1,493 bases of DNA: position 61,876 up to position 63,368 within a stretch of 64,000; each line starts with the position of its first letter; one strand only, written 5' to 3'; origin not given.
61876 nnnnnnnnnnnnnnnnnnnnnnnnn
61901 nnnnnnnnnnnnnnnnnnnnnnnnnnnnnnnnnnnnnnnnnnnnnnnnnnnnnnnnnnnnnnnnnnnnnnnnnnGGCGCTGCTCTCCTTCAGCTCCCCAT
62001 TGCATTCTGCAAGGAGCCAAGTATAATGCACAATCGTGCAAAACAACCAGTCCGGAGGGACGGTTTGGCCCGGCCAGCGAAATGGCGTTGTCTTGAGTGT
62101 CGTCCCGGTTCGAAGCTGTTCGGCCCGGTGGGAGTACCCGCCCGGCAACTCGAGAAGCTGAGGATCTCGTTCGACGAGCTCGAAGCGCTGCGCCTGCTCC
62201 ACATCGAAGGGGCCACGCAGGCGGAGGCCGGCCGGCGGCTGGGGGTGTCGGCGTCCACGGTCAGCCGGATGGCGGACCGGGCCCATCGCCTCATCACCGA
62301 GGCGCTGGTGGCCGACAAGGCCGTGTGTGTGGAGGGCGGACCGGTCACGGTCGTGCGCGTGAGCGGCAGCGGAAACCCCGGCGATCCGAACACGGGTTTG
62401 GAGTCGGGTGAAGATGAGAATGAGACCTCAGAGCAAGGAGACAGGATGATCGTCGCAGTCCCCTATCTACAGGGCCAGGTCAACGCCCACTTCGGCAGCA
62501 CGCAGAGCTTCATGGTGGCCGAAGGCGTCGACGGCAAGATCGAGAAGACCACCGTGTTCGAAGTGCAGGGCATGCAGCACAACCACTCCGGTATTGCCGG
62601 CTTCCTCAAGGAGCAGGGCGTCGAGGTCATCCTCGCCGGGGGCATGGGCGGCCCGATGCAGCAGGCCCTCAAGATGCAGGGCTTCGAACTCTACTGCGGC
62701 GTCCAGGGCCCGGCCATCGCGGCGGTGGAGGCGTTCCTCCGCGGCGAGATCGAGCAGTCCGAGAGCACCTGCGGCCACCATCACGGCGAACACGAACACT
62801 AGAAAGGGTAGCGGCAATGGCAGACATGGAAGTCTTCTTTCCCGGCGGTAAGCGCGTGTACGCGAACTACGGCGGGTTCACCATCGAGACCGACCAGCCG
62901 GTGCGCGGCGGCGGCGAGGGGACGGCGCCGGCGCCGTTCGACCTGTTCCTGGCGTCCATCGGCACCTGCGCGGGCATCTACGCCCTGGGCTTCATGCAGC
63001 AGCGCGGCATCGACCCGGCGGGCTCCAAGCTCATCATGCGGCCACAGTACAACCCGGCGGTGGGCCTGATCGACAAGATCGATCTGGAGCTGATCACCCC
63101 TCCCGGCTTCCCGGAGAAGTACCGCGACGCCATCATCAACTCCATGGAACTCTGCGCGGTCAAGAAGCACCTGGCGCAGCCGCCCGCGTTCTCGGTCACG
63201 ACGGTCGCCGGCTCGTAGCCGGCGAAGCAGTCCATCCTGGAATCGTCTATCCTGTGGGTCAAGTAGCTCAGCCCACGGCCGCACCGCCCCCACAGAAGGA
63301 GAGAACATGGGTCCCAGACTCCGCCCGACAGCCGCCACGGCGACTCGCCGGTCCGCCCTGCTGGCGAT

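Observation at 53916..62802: Dense Fe-S/NifX-like metallocluster-handling locus without any nitrogenase genes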

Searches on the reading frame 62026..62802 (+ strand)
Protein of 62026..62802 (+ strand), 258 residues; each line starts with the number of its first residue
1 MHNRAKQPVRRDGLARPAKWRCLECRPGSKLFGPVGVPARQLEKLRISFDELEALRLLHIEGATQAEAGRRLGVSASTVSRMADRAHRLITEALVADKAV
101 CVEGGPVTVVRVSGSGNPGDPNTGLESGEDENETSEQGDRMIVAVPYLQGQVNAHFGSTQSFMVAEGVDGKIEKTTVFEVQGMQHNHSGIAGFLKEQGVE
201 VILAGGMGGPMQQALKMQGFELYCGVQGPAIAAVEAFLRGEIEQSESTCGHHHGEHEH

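Call 6: search_protein_families(library=pfam, proteins=[window:62026-62802:+], max_evalue=0.01)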
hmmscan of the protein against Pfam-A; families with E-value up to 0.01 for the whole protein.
window:62026-62802:+ (258 aa): 12 families
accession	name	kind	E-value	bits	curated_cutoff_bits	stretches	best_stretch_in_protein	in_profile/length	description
PF02579.22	Nitro_FeMo-Co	-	5.2e-16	59.2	26.3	1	149-238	2-93/94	Dinitrogenase iron-molybdenum cofactor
PF02001.22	DUF134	-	4.1e-13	50.2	27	1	15-106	5-94/98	Protein of unknown function DUF134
PF04545.22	Sigma70_r4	-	5.1e-06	26.4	24.1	1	50-86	8-44/50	Sigma-70, region 4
PF13384.12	HTH_23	-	2.6e-05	24.3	24.6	1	52-85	8-40/50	Homeodomain-like domain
PF12802.13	MarR_2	-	3.3e-05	24.4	27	1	51-86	7-44/61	MarR family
PF13560.12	HTH_31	-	9.8e-05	23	27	1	59-97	13-49/64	Helix-turn-helix domain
PF13936.12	HTH_38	-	0.00012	22.1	27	1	46-81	4-39/44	Helix-turn-helix domain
PF08281.18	Sigma70_r4_2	-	0.0011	19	25.7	1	53-86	17-50/54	Sigma-70, region 4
PF16509.11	KORA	-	0.002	18.7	26.7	1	44-94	12-62/84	TrfB plasmid transcriptional repressor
PF20432.4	Xre-like-HTH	-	0.0032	18.2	25.8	0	55-89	16-50/63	Antitoxin Xre-like helix-turn-helix domain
PF13542.12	HTH_Tnp_ISL3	-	0.0053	16.6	27.4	1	57-87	22-51/51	Helix-turn-helix domain of transposase family ISL3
PF13518.12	HTH_28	-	0.0061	17.1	25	0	52-81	3-31/52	Helix-turn-helix domain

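Call 64: find_homologous_proteins(query=window:62026-62802:+, max_evalue=1e-8)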
Query window:62026-62802:+ (258 aa): 164 proteins with E <= 1e-8 among 1629 candidates; the best 120 are listed.
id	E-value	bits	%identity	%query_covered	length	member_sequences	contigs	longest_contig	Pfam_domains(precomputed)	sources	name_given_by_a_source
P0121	8.9e-168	574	100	100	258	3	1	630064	PF13384.13,PF02001.22,PF04545.23,PF02579.23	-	-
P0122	2.5e-142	491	93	93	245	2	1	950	PF02001.22,PF04545.23,PF12802.14,PF02579.23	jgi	jgi:predicted DNA-binding protein (UPF0251 family)/predicted Fe-Mo cluster-binding NifX family prote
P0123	3.9e-138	477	89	99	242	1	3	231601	PF02001.22,PF04545.23,PF02579.23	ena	-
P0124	8.7e-132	456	85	93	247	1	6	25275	PF02001.22,PF04545.23,PF02579.23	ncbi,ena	-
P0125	6.1e-130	450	82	95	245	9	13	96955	PF02001.22,PF04545.23,PF02579.23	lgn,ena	-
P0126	5.7e-129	447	82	92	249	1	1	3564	PF02001.22,PF04545.23,PF02579.23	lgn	-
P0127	6.1e-127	440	82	94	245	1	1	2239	PF02001.22,PF04545.23,PF02579.23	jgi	jgi:predicted DNA-binding protein (UPF0251 family)/predicted Fe-Mo cluster-binding NifX family prote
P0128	1.9e-126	439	79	99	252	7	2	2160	PF02001.22,PF04545.23,PF02579.23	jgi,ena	-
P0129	2.5e-126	438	87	93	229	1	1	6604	PF02001.22,PF04545.23,PF12802.14,PF02579.23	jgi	jgi:predicted DNA-binding protein (UPF0251 family)/predicted Fe-Mo cluster-binding NifX family prote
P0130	3.8e-126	438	82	94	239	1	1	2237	PF02001.22,PF04545.23,PF02579.23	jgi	jgi:predicted DNA-binding protein (UPF0251 family)/predicted Fe-Mo cluster-binding NifX family prote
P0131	8.1e-126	437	82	94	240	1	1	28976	PF02001.22,PF04545.23,PF02579.23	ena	-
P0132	2.0e-125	435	82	94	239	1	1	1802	PF02001.22,PF04545.23,PF02579.23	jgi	jgi:predicted DNA-binding protein (UPF0251 family)/predicted Fe-Mo cluster-binding NifX family prote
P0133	7.6e-125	434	81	93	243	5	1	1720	PF02001.22,PF04545.23,PF02579.23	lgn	-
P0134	1.3e-124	433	83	94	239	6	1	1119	PF02001.22,PF04545.23,PF02579.23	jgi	jgi:predicted DNA-binding protein (UPF0251 family)/predicted Fe-Mo cluster-binding NifX family prote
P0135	2.3e-124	432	80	94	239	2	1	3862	PF02001.22,PF04545.23,PF02579.23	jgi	jgi:predicted DNA-binding protein (UPF0251 family)/predicted Fe-Mo cluster-binding NifX family prote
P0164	6.0e-116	404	75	94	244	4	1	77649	PF02001.22,PF04545.23,PF02579.23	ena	-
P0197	2.5e-108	379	72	94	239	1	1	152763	PF02001.22,PF04545.23,PF02579.23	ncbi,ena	-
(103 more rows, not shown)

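Call 65: find_encoding_contigs(protein=P0123, flank=9000, max_places=1)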
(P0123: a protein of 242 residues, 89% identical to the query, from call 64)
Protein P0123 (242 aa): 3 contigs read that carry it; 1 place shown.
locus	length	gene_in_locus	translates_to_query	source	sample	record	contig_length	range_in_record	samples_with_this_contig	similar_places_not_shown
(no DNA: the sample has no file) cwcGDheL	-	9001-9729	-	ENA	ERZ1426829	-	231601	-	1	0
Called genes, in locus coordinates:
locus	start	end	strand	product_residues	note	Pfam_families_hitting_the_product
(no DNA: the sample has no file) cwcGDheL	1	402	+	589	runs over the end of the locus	PF07992:Pyr_redox_2 (faint), PF13484:Fer4_16 (faint), PF00037:Fer4 (faint), PF12797:Fer4_2 (faint), PF12838:Fer4_7 (weak), PF13187:Fer4_9 (weak), PF13237:Fer4_10 (weak), PF14697:Fer4_21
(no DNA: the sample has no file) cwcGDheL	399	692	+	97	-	-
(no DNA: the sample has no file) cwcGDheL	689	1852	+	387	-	PF12838:Fer4_7 (weak), PF13183:Fer4_8, PF13187:Fer4_9 (weak), PF13237:Fer4_10 (weak), PF13534:Fer4_17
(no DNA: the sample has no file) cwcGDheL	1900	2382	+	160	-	PF13686:DrsE_2, PF02635:DsrE (faint)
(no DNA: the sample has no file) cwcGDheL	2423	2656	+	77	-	PF02635:DsrE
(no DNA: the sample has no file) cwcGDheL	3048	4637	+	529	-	PF00037:Fer4 (faint), PF12801:Fer4_5, PF12838:Fer4_7 (faint), PF13183:Fer4_8 (faint), PF13746:Fer4_18 (weak), PF13237:Fer4_10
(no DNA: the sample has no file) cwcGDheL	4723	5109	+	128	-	-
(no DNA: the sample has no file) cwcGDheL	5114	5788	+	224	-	PF00072:Response_reg, PF00486:Trans_reg_C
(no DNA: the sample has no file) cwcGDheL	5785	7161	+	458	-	PF00672:HAMP, PF00512:HisKA, PF02518:HATPase_c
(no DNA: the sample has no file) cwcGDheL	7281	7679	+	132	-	-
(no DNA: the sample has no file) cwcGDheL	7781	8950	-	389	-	PF00070:Pyr_redox (faint), PF07992:Pyr_redox_2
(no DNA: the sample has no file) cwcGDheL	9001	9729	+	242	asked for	PF02001:DUF134, PF04545:Sigma70_r4 (weak), PF02579:Nitro_FeMo-Co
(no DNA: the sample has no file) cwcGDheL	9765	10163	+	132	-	PF02566:OsmC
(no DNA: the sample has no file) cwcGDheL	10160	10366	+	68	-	PF00403:HMA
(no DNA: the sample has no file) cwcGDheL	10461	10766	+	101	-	-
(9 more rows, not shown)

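Call 66: find_encoding_contigs(protein=P0164, flank=9000, max_places=1)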
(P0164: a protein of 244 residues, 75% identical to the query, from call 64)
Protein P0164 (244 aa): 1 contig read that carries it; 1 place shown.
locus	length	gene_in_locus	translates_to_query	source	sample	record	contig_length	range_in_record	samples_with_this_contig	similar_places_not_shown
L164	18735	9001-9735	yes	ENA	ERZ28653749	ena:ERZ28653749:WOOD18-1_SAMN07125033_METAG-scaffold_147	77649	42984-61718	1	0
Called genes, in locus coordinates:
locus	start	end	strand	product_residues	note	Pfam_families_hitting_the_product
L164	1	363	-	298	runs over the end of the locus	PF01656:CbiA, PF09140:MipZ (weak), PF10609:ParA, PF13614:AAA_31 (weak), PF00037:Fer4 (weak), PF12837:Fer4_6 (weak), PF14697:Fer4_21, PF12838:Fer4_7 (weak), +4 more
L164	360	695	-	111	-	PF17253:DUF5320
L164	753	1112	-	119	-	PF02579:Nitro_FeMo-Co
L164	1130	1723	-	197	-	PF00037:Fer4 (weak), PF12797:Fer4_2 (faint), PF12837:Fer4_6 (faint), PF13237:Fer4_10, PF13459:Fer4_15 (faint), PF12838:Fer4_7, PF13187:Fer4_9 (weak), PF25160:LdpA_Fe-S-bd (weak), +2 more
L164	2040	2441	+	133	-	PF02579:Nitro_FeMo-Co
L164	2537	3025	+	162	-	PF09719:C_GCAxxG_C_C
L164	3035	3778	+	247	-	PF13938:DUF4213, PF04016:DUF364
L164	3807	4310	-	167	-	PF12797:Fer4_2 (faint), PF12837:Fer4_6 (faint), PF13187:Fer4_9 (faint), PF12838:Fer4_7 (weak), PF13237:Fer4_10 (weak), PF13247:Fer4_11, PF12838:Fer4_7, PF00037:Fer4 (weak), +4 more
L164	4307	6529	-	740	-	PF04879:Molybdop_Fe4S4, PF00384:Molybdopterin, PF01568:Molydop_binding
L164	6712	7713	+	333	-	PF04055:Radical_SAM, PF13186:SPASM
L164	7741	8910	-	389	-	PF00070:Pyr_redox (faint), PF07992:Pyr_redox_2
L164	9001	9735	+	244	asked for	PF02001:DUF134, PF04545:Sigma70_r4 (weak), PF02579:Nitro_FeMo-Co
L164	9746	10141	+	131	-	PF02566:OsmC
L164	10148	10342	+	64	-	PF19803:DUF6286 (faint), PF00403:HMA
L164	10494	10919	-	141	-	-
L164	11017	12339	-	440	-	PF00672:HAMP, PF00512:HisKA, PF02518:HATPase_c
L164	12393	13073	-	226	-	PF00072:Response_reg, PF00486:Trans_reg_C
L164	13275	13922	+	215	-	PF01292:Ni_hydr_CYTB (weak), PF14358:DUF4405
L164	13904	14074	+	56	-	-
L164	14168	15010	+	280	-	PF01925:TauE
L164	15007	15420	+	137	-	PF07843:DUF1634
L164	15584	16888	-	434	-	PF00732:GMC_oxred_N, PF00890:FAD_binding_2 (faint), PF01266:DAO, PF07992:Pyr_redox_2 (faint), PF05199:GMC_oxred_C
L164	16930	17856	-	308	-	PF23023:Anti-Pycsar_Apyc1 (weak), PF00753:Lactamase_B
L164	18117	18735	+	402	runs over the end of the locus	PF12838:Fer4_7 (weak)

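Call 67: find_encoding_contigs(protein=P0197, flank=9000, max_places=1)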
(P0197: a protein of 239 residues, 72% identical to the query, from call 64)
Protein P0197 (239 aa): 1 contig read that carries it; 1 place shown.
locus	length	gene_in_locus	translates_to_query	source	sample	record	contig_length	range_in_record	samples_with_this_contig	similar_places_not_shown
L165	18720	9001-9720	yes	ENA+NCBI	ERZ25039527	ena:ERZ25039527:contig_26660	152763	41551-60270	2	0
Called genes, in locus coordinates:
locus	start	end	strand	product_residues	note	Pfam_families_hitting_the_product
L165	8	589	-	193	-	-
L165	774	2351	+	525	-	PF01789:PsbP (faint)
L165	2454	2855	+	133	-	-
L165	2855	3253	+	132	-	-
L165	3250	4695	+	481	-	PF03816:LytR_cpsA_psr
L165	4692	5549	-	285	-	PF02678:Pirin, PF05726:Pirin_C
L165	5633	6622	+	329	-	PF02646:RmuC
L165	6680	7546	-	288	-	-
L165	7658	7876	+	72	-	-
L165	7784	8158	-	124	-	PF04542:Sigma70_r2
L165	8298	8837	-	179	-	-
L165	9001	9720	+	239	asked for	PF02001:DUF134, PF04545:Sigma70_r4 (weak), PF02579:Nitro_FeMo-Co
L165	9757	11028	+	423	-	-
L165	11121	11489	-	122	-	-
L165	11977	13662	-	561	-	PF00753:Lactamase_B, PF12706:Lactamase_B_2, PF22505:RNase_J_b_CASP, PF07521:RMMBL, PF17770:RNase_J_C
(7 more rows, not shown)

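Call 74: search_protein_families(library=ncbifam, proteins=[L164:4307-6529:-, L164:2537-3025:+, L164:2040-2441:+, window:62026-62802:+], max_evalue=0.00001)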
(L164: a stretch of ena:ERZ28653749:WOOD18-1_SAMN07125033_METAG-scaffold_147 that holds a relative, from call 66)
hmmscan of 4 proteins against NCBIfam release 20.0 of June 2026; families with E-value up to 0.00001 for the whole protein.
L164:4307-6529:- (740 aa): 27 families (the best 25 are shown)
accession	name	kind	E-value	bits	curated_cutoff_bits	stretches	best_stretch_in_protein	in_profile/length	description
TIGR01591.1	Fdh-alpha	equivalog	1.7e-101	340.4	666.25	2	25-507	2-485/672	formate dehydrogenase subunit alpha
NF012032.0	PRK15488.1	equivalog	3.7e-95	319.5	694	1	21-697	43-717/759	thiosulfate reductase PhsA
TIGR02166.1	dmsA_ynfE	subfamily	2.2e-77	260.9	777.7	2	22-356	45-413/794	DMSO/selenate family reductase complex A subunit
NF047855.1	AssmNtatRedNasC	equivalog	1.2e-64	218.8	1100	3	42-338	42-340/708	assimilatory nitrate reductase catalytic subunit NasC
TIGR03479.1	DMSO_red_II_alp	subfamily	8.9e-61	206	984.75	3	23-258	60-305/913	molybdopterin-dependent oxidoreductase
NF011566.1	PRK14990.1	exception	2.6e-50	171.3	1600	2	17-266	54-325/814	dimethylsulfoxide reductase subunit A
TIGR00509.1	bisC_fam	subfamily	5.7e-48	163.7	1017.55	1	226-507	225-517/772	molybdopterin guanine dinucleotide-containing S/N-oxide reductase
NF041885.1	selenate_YnfE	exception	1.5e-46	158.6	1675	2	34-346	60-410/805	selenate/tellurate reductase subunit YnfE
NF041884.1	selenate_YnfF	exception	2.1e-46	158.2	1650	2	24-266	48-305/798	selenate/tellurate reductase subunit YnfF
NF041714.1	arsenate_red_ArrA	equivalog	1.2e-44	152.7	1600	2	20-266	46-302/848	arsenate respiratory reductase molybdopterin-containing subunit ArrA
NF041783.2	mnquin_red_QrcB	equivalog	6.9e-41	140.2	440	2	15-343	45-368/695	menaquinone reductase molybdopterin-binding-like subunit QrcB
TIGR01553.1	formate-DH-alph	equivalog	3.8e-40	137.5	814.2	2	139-262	179-306/1009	formate dehydrogenase-N subunit alpha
NF041323.1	Nitr_red_NasA_Halo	equivalog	1e-31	110.2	1000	1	46-727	20-671/673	assimilatory nitrate reductase NasA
NF011682.0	PRK15102.1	equivalog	2.7e-31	108.5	909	2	224-362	277-415/829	trimethylamine-N-oxide reductase TorA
NF041513.1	formate_DH_Act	exception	4.7e-31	107.4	1400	2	154-261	185-296/1067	formate dehydrogenase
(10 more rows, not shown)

L164:2537-3025:+ (162 aa): 3 families
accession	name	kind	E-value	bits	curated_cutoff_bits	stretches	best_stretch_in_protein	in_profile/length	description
TIGR01909.1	C_GCAxxG_C_C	subfamily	2.3e-14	53.5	47.4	1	25-149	1-118/120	C-GCAxxG-C-C family (seleno)protein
NF045669.1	DVU1555_fam_CGA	exception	5.3e-13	48.9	103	1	24-152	13-137/140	DVU_1555 family C-GCAxxG-C-C protein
NF045501.1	HUGP_GUXX-star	exception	1.1e-12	48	325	1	38-154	37-158/236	HUGP/GUXX-star fusion selenoprotein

L164:2040-2441:+ (133 aa): 1 family
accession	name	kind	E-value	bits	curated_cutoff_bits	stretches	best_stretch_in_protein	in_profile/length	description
NF041136.1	MrpORP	equivalog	1.8e-13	50.5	450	1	27-117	277-364/365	iron-sulfur cluster carrier protein MrpORP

window:62026-62802:+ (258 aa): 2 families
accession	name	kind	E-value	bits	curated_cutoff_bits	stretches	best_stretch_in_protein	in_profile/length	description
NF041136.1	MrpORP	equivalog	6.3e-18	65.2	450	1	129-241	253-364/365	iron-sulfur cluster carrier protein MrpORP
NF003257.0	PRK04217.1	equivalog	1.9e-11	44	115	1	12-100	7-96/110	hypothetical protein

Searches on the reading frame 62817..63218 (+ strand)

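Call 74: search_protein_families(library=ncbifam, proteins=[window:62817-63218:+], max_evalue=0.00001)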
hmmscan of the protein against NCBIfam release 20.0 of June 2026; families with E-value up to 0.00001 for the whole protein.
window:62817-63218:+ (133 aa): 2 families
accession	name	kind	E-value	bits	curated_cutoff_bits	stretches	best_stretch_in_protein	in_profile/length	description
TIGR03549.1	TIGR03549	equivalog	6.6e-17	61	900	1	6-130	4-128/723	OsmC domain/YcaO domain-containing protein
NF041052.1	OsmC_like_Se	domain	9.7e-08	32.1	95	1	12-52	14-54/144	OsmC-related (seleno)protein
